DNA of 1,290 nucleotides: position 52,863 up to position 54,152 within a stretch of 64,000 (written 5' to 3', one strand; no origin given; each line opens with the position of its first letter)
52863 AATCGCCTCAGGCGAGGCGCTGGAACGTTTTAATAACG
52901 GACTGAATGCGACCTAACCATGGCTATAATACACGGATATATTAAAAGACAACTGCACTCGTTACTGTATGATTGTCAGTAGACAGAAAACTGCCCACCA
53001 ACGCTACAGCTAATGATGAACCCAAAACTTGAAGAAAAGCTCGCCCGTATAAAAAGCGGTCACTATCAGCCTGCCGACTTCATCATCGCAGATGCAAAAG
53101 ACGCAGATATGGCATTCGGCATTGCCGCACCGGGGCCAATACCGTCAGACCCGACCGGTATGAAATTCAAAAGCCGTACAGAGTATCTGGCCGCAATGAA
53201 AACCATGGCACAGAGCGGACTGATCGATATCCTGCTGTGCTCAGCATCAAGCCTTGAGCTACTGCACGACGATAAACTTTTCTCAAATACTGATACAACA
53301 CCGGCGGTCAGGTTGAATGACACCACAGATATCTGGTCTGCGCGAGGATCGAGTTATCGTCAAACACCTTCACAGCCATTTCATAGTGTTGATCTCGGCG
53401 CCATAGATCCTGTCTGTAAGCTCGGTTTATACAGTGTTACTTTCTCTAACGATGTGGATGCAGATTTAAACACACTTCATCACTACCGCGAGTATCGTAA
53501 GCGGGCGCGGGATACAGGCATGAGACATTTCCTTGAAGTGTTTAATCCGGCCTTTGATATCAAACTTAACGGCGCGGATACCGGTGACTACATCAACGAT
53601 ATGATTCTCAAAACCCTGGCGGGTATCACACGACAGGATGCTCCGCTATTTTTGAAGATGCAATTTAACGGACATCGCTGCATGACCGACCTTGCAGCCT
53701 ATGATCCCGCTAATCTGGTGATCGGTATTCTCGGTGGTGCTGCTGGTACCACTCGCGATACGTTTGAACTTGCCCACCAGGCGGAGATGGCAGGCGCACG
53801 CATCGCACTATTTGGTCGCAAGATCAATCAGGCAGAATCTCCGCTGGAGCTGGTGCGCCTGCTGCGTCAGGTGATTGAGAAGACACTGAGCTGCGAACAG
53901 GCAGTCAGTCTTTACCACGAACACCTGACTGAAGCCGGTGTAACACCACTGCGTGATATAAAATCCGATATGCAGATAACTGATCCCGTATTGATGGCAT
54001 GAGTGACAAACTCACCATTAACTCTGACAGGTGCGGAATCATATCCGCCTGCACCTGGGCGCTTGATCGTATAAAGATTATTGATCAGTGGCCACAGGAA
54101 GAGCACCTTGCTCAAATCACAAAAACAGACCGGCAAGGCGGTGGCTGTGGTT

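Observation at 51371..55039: Uncharacterised operon: Rieske ferredoxin, motif-less TrpD-like protein, DhnA-like aldolase-fold protein, PfkB kinase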

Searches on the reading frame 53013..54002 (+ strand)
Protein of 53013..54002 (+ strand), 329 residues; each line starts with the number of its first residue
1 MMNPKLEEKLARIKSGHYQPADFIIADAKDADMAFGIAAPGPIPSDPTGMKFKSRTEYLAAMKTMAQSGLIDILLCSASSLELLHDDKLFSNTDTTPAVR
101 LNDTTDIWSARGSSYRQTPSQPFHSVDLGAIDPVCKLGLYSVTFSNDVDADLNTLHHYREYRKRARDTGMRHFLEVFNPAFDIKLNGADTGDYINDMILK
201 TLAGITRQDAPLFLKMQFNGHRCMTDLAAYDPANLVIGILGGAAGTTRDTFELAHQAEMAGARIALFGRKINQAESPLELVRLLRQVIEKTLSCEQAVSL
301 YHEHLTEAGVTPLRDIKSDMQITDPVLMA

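Call 3: search_protein_families(library=pfam, proteins=[window:53013-54002:+], max_evalue=0.01)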
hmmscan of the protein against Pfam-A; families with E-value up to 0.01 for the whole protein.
window:53013-54002:+ (329 aa): 0 families

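Call 4: search_protein_families(library=ncbifam, proteins=[window:53013-54002:+], max_evalue=0.01)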
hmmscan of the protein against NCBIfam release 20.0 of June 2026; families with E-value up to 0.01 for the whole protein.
window:53013-54002:+ (329 aa): 3 families
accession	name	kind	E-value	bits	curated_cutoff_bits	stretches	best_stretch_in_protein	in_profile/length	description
NF006081.0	PRK08227.1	equivalog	6e-06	25.8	297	1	229-303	216-288/291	3-hydroxy-5-phosphonooxypentane-2,4-dione thiolase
NF005556.0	PRK07226.1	subfamily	9e-06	25.2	241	1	239-301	201-264/267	2-amino-3,7-dideoxy-D-threo-hept-6-ulosonate synthase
TIGR01949.1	ADH_synth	equivalog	0.0044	16.8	299.45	1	238-298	194-254/255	2-amino-3,7-dideoxy-D-threo-hept-6-ulosonate synthase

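Call 5: search_solved_structures(query=window:53013-54002:+, max_evalue=10, show_alignments=2)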
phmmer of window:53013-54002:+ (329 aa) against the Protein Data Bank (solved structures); distinct sequences matched with E-value up to 10: 3.
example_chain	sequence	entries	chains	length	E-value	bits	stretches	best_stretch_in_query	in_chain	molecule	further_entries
3gkf_O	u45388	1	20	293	0.57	12.7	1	237-301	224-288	Aldolase lsrF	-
3glc_A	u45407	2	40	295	0.57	12.7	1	237-301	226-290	Aldolase lsrF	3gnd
4p2v_A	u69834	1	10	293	0.61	12.6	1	237-301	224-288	Uncharacterized aldolase LsrF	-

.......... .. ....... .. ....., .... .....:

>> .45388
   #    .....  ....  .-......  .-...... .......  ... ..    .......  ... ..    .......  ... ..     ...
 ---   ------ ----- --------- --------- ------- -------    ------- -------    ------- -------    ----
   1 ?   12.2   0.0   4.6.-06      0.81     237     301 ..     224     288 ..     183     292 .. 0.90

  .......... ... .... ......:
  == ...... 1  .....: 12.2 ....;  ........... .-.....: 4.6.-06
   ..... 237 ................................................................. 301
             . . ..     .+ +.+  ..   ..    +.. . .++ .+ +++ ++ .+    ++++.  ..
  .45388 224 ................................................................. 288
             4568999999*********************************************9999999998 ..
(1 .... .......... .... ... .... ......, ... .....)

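Call 7: find_homologous_proteins(query=window:53013-54002:+)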
Query window:53013-54002:+ (329 aa): 7987 proteins with E <= 0.001 among 8000 candidates; the best 120 are listed.
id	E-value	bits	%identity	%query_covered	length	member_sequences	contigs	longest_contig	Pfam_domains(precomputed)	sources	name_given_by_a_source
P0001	5.9e-218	740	100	100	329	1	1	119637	-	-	-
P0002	1.4e-154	532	73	100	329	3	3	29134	-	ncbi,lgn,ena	-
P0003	2.1e-154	531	71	100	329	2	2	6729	-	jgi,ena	jgi:hypothetical protein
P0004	1.0e-149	516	70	100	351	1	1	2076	-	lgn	-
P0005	8.1e-149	513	70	99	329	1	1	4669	-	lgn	-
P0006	7.6e-148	510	71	100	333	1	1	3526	-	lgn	-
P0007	1.2e-147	509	70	99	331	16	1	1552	-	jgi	-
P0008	7.5e-147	507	69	99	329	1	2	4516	-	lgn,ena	-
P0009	1.0e-146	506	70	99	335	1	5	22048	-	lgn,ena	-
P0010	3.2e-146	505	68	100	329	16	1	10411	-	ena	-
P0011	5.5e-146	504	69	100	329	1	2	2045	-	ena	-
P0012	8.3e-146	503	69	100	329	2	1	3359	-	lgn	-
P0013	1.4e-145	503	68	100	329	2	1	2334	-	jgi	-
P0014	1.5e-143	496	68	100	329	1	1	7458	-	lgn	-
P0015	1.7e-143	496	68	99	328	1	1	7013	-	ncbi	-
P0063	3.7e-121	422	61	99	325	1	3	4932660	-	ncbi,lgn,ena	ncbi:MAG: hypothetical protein V3U76_04795 [Granulosicoccus sp.]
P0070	3.7e-120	419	60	99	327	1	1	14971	-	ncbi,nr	ncbi:MAG: hypothetical protein HKN94_10250 [Acidimicrobiales bacterium]|nr:hypothetical protein [Aci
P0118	3.0e-117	409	58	100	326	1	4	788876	-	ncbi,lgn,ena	ncbi:MAG: hypothetical protein V3U65_20100 [Granulosicoccaceae bacterium]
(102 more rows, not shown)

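Call 10: find_encoding_contigs(protein=P0063, flank=8000, max_places=2)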
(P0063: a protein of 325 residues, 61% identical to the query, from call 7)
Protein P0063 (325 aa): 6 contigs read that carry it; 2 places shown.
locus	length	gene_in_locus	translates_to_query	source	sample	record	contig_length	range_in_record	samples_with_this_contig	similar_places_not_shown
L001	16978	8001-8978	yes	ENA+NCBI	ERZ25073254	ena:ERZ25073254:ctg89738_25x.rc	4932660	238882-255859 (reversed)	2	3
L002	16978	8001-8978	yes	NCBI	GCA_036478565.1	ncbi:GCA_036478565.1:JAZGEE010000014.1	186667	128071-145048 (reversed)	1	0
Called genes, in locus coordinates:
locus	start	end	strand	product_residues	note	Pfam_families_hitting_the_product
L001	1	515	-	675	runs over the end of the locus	PF00990:GGDEF, PF00563:EAL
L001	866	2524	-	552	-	PF00118:Cpn60_TCP1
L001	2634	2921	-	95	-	PF00166:Cpn10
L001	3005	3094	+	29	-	-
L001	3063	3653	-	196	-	PF04186:FxsA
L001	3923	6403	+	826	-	PF11412:DsbD_N, PF02683:DsbD_TM, PF13386:DsbD_2, PF00085:Thioredoxin (weak), PF13098:Thioredoxin_2, PF13899:Thioredoxin_7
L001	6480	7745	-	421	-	PF07690:MFS_1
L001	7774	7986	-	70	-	-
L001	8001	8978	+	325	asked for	-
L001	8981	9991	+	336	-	PF00294:PfkB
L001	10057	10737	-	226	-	PF03737:RraA-like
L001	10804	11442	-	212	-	PF00730:HhH-GPD (weak)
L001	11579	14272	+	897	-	PF22422:MGH1-like_GH, PF03200:Glyco_hydro_63 (weak), PF22422:MGH1-like_GH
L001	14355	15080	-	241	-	PF00561:Abhydrolase_1 (weak)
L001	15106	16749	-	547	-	PF00486:Trans_reg_C, PF13428:TPR_14 (faint), PF14559:TPR_19 (faint), PF13431:TPR_17 (faint)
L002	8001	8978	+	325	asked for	-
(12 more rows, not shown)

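Call 11: find_encoding_contigs(protein=P0070, flank=8000, max_places=2)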
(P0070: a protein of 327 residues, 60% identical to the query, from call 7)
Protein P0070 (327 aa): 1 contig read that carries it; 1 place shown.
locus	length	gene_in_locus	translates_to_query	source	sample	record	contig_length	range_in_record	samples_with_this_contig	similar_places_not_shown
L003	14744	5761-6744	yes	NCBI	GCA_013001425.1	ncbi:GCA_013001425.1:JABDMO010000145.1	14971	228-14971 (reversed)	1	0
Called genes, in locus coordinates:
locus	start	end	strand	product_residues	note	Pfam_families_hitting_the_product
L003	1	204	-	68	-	?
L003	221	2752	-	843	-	PF01266:DAO, PF16350:FAO_M, PF01571:GCV_T, PF08669:GCV_T_C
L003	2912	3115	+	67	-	PF09957:VapB_antitoxin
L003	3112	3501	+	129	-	PF01850:PIN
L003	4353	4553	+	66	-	-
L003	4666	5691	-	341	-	PF00248:Aldo_ket_red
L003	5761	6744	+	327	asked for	-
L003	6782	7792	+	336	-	PF00294:PfkB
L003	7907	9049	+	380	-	PF00532:Peripla_BP_1, PF13407:Peripla_BP_4, PF00532:Peripla_BP_1 (weak)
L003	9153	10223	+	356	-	PF02653:BPD_transp_2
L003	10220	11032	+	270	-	PF02463:SMC_N, PF00005:ABC_tran, PF13304:AAA_21 (faint)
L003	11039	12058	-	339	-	PF01408:GFO_IDH_MocA, PF22725:GFO_IDH_MocA_C3, PF02894:GFO_IDH_MocA_C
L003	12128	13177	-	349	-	PF21621:MPI_cupin_dom (weak)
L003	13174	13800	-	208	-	-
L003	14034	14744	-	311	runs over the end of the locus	?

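Call 15: find_encoding_contigs(protein=P0001, flank=10000, max_places=2)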
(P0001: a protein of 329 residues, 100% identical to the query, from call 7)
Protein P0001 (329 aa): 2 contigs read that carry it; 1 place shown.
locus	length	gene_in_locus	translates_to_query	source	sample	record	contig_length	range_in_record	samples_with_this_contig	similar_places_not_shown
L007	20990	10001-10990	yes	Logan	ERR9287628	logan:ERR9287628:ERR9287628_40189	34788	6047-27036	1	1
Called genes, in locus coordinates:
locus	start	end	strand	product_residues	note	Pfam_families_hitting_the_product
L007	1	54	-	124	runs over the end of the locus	PF00717:Peptidase_S24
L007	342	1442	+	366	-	PF13241:NAD_binding_7, PF00590:TP_methylase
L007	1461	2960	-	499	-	PF13183:Fer4_8, PF13237:Fer4_10 (faint), PF13534:Fer4_17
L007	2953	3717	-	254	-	PF02665:Nitrate_red_gam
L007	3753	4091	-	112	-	PF04358:DsrC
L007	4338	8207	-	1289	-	PF07250:Glyoxal_oxid_N, PF09118:GO-like_E_set, PF07691:PA14, PF02018:CBM_4_9 (faint)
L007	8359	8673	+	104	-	PF00355:Rieske, PF13806:Rieske_2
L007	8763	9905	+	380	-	PF02885:Glycos_trans_3N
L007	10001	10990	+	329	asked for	-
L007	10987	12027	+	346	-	PF00294:PfkB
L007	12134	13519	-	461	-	PF11376:DUF3179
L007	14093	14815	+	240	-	PF00486:Trans_reg_C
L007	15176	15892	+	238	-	PF00486:Trans_reg_C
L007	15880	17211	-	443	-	PF00266:Aminotran_5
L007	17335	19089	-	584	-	-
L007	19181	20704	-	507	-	PF01970:TctA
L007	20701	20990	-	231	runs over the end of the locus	PF07331:TctB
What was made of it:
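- Checked: An independent gene caller on the same contig gives the same coordinates (call 15, L007).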

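Call 23: find_related_loci(query=A1, collection=genome_contigs, flank=10000)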
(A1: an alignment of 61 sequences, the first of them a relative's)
Query A1 (329 aa) in genome_contigs; peptide patterns used: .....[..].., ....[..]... (x = any residue, [..] = any of these).
600 stretches matched a pattern (row limit reached: there are more); 583 encode a relative of the query (tblastn E <= 1e-3); the best 80 are kept; 80 distinct loci.
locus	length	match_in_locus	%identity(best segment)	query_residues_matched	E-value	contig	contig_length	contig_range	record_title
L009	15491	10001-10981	69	1-327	6e-152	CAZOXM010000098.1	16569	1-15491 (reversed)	MAG TPA_asm: uncultured Granulosicoccaceae bacterium isolate SRP268394_co1_155 genome assembly, contig: NODE_5821_length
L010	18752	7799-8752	61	6-327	4e-131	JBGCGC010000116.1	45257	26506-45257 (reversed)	MAG: Granulosicoccus sp. isolate SGMAG-09 contig116, whole genome shotgun sequence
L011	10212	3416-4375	58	6-329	1e-130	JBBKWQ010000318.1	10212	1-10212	MAG: Ilumatobacteraceae bacterium isolate metabat_bins.272 k119_1348552, whole genome shotgun sequence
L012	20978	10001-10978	58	2-329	3e-127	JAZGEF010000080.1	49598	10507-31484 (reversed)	MAG: Granulosicoccaceae bacterium isolate SCS4bin.15 SCS4bin.15_80, whole genome shotgun sequence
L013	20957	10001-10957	59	6-327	9e-127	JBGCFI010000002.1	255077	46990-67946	MAG: Granulosicoccus sp. isolate SGMAG-25 contig2, whole genome shotgun sequence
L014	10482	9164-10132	58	2-327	7e-124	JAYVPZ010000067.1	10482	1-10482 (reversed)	MAG: Aestuariivirga sp. isolate GL72_UP_concoct_172_sub GL72_UP_concoct_172_sub_66, whole genome shotgun sequence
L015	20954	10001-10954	58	6-327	5e-123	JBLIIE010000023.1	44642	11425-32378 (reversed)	MAG: Granulosicoccus sp. isolate 3300054696_161 Ga0535666_0000734, whole genome shotgun sequence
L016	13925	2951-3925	58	2-329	6e-123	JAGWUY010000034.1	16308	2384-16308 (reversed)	MAG: Alphaproteobacteria bacterium isolate REEB407 contig-150_3375, whole genome shotgun sequence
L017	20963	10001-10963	58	6-329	9e-122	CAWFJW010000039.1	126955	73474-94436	MAG: uncultured Alphaproteobacteria bacterium isolate MFD04651.bin.3.107 genome assembly, contig: contig_9797, whole gen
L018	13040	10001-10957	58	6-328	5e-121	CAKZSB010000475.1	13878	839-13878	MAG: uncultured Granulosicoccaceae bacterium isolate L1_Bin_METABAT__155_1 genome assembly, contig: c_000000414895, whol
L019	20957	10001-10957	56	6-327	4e-120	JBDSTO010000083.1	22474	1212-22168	MAG: Aestuariivirga sp. isolate cluster1_bin.56 k127_10775896, whole genome shotgun sequence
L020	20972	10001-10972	57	6-327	3e-119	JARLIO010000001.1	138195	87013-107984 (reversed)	MAG: Azospirillaceae bacterium isolate MAG_BA399 MetaBAT2_Bin_399_Anoxic_k141_26131, whole genome shotgun sequence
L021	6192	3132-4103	55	1-327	2e-117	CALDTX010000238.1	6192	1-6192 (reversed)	MAG: uncultured Granulosicoccaceae bacterium isolate L3_Bin_METABAT__160_sub_2 genome assembly, contig: c_000000196150,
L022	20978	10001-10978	55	6-329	3e-117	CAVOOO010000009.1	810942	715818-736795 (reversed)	MAG: uncultured Chloroflexia bacterium isolate MFD00082.bin.2.3 genome assembly, contig: contig_5726, whole genome shotg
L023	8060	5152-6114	56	6-329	1e-116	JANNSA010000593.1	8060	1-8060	MAG: Hyphomicrobiaceae bacterium isolate SOY_31_metabat_286_sub SOY_31_k141_2413242, whole genome shotgun sequence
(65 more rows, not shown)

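Call 30: predict_structure(alignment_id=A1)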
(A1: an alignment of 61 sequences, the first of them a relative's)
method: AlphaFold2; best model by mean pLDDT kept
length: 329 residues; sequences in the alignment: 61
mean_pLDDT: 91.2   pTM: 0.90
mean pLDDT of the five models: 91.2, 88.5, 88.5, 88.5, 88.0
residues with pLDDT >= 90: 255; 70-90: 61; 50-70: 13; < 50: 0
segments of 3 or more residues with pLDDT < 50: none
pLDDT, mean of each block of 10 residues (from residue 1): 93 96 93 59 77 87 96 95 96 95 81 85 89 94 94 95 94 93 92 95 92 94 95 91 81 96 91 92 97 98 97 95 92
secondary structure, 60 per line:
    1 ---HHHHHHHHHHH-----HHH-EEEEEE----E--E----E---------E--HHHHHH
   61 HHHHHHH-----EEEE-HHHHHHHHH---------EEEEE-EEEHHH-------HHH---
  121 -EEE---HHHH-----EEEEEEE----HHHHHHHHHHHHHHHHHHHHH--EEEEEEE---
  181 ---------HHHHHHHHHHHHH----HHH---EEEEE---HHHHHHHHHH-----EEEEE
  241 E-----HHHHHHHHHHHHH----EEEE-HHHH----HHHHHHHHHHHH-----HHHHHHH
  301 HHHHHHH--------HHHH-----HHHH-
elements in order: H4-14 E24-29 H55-67 E73-76 H78-86 E96-100 E102-104 E122-124 H128-131 E137-143 H148-168 E171-177 H190-202 E213-217 H221-230 E236-241 H247-259 E264-267 H269-272 H277-288 H294-307 H316-319 H325-328
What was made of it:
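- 53013..54002 (+): Module B, gene 1: class I (Schiff-base) aldolase-fold protein of a family with no Pfam or NCBIfam model ('AldL', 329 aa). AF2 model pLDDT 91.2, a (beta/alpha)8 barrel (call 30).
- On DhnA/FbaB/LsrF-type class I aldolases (Pfam PF01791 clan): AF2 model pLDDT 91.2 with eight strand/helix repeats (call 30).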

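Call 35: fold_search(model_id=the predicted structure, library=pdb)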
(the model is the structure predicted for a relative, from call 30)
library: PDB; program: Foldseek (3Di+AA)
matches with E <= 10: 1638; with E <= 0.001: 327
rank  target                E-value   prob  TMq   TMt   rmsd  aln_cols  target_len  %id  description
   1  3glc_A                1.0e-09  1.00  0.61  0.72   5.0       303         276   12  Crystal Structure of E. coli LsrF in complex with Ribose-5-phosphate (released 2009-09-08)
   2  3gkf_A                2.7e-09  1.00  0.61  0.71   4.8       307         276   14  Crystal Structure of E. coli LsrF (released 2009-09-08)
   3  2qji_T                3.0e-09  1.00  0.58  0.69   5.7       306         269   13  M. jannaschii ADH synthase complexed with dihydroxyacetone phosphate and glycerol (released 2007-10-30)
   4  1w8s_E                5.2e-09  1.00  0.60  0.76   4.7       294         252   14  The mechanism of the Schiff Base Forming Fructose-1,6-bisphosphate Aldolase: Structural analysis of reaction intermedi (released 2005-03-23)
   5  2qji_A                5.2e-09  1.00  0.57  0.68   5.9       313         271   13  M. jannaschii ADH synthase complexed with dihydroxyacetone phosphate and glycerol (released 2007-10-30)
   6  4p2v_F                5.9e-09  1.00  0.62  0.71   4.9       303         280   12  Structure of the AI-2 processing enzyme LsrF in complex with the product of the LsrG reaction P-HPD (released 2014-09-17)
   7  4p2v_A                8.7e-09  1.00  0.62  0.71   4.7       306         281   13  Structure of the AI-2 processing enzyme LsrF in complex with the product of the LsrG reaction P-HPD (released 2014-09-17)
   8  2yce_E                1.6e-08  1.00  0.61  0.76   4.7       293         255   15  Structure of an Archaeal fructose-1,6-bisphosphate aldolase with the catalytic Lys covalently bound to the carbinolami (released 2011-04-27)
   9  1ojx_E                2.0e-08  1.00  0.60  0.76   4.7       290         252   14  Crystal structure of an Archaeal fructose 1,6-bisphosphate aldolase (released 2003-09-04)
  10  5f2g_B                2.7e-08  1.00  0.54  0.54   9.5       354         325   12  Tagatose-1,6-bisphosphate aldolase from Streptococcus pyogenes Glu164Gln mutant in complex with FBP (released 2016-12-07)
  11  5f2g_A                2.8e-08  1.00  0.55  0.56   9.8       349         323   12  Tagatose-1,6-bisphosphate aldolase from Streptococcus pyogenes Glu164Gln mutant in complex with FBP (released 2016-12-07)
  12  2yce_A                3.2e-08  1.00  0.60  0.76   4.7       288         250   14  Structure of an Archaeal fructose-1,6-bisphosphate aldolase with the catalytic Lys covalently bound to the carbinolami (released 2011-04-27)
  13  2qjg_O                3.5e-08  1.00  0.58  0.70   5.2       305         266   14  M. jannaschii ADH synthase complexed with F1,6P (released 2007-10-30)
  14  2qjg_H                3.7e-08  1.00  0.58  0.69   5.6       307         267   13  M. jannaschii ADH synthase complexed with F1,6P (released 2007-10-30)
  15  1ok6_A                4.2e-08  1.00  0.61  0.77   4.7       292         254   13  Orthorhombic crystal form of an Archaeal fructose 1,6-bisphosphate aldolase (released 2003-09-04)
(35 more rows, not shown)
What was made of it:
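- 53013..54002 (+): Foldseek: LsrF 3glc 1e-9, ADH synthase, archaeal FBP aldolase Ia, LacD, YihT and Cgl0159, at 12-16% identity (call 35).
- On DhnA/FbaB/LsrF-type class I aldolases (Pfam PF01791 clan): Foldseek probability 1.00 to LsrF, ADH synthase and FBP aldolase Ia (call 35).
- Closest known: Kinase/aldolase catabolic couples: LacC-LacD, YihV-YihT. Same: LacD, YihT and Cgl0159 are all fold matches (call 35).
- Checked: The AlphaFold model is a single (beta/alpha)8 barrel, and Foldseek alignments to LsrF and FBP aldolase Ia cover about 290-310 columns (calls 30, 35).
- Archaeal FBP aldolase Ia and tagatose-bisphosphate aldolase LacD are among the top fold matches (call 35).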

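Call 38: search_solved_structures(query=A1, max_evalue=10, show_alignments=4)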
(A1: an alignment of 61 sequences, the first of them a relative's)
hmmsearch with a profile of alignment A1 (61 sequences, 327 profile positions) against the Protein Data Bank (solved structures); distinct sequences matched with E-value up to 10: 4.
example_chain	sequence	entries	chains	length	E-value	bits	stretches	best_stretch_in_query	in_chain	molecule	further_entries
4p2v_A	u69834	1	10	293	0.0013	21.1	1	236-299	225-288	Uncharacterized aldolase LsrF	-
3gkf_O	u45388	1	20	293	0.0013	21.1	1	236-299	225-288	Aldolase lsrF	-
3glc_A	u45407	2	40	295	0.0013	21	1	236-299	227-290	Aldolase lsrF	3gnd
4nu7_A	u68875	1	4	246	0.31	13.2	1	250-291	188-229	Ribulose-phosphate 3-epimerase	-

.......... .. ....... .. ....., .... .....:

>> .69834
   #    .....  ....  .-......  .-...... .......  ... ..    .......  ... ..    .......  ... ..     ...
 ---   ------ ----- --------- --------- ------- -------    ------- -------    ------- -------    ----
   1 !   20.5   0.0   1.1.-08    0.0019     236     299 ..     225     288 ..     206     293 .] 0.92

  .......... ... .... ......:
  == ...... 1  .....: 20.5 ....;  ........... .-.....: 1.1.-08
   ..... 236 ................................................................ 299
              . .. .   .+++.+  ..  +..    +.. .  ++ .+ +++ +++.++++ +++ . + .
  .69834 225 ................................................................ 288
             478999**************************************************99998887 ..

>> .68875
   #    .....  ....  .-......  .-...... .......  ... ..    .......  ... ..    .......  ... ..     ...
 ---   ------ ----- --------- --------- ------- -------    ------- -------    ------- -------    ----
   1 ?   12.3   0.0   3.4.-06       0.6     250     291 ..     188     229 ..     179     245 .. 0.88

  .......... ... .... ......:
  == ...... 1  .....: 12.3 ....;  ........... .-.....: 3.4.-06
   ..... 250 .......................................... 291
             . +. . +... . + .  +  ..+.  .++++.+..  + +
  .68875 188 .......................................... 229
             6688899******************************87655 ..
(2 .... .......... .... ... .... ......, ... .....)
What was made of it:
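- Checked: There is only a weak C-terminal match to LsrF and ADH synthase (calls 4, 5, 38).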
